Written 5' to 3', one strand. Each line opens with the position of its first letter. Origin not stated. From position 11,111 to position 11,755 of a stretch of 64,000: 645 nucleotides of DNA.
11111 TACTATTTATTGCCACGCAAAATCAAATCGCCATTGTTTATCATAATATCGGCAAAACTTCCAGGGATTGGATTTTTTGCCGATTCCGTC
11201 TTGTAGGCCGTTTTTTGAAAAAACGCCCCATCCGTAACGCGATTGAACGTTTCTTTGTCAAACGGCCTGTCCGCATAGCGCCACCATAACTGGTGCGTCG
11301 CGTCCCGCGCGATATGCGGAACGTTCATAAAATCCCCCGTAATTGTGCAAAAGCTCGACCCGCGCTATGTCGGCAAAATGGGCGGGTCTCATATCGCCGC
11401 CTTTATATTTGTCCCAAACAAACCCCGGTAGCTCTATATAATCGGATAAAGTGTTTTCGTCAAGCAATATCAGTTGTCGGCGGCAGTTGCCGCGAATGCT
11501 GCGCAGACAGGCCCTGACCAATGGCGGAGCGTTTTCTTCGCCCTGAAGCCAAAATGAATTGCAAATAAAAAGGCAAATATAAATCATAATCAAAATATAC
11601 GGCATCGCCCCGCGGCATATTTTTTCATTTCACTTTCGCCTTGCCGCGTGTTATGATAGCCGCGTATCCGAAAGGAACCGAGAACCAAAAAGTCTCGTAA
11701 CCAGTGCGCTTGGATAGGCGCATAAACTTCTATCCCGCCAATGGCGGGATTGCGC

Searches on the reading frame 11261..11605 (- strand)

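Call 94: search_protein_families(library=pfam, proteins=[window:11261-11605:-], max_evalue=0.01)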
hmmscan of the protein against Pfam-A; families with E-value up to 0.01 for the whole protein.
window:11261-11605:- (115 aa): 1 family
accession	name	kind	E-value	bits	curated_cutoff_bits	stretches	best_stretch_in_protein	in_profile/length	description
PF05704.18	Caps_synth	-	3.5e-26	92.7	24.5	1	18-92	53-128/278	Capsular polysaccharide synthesis protein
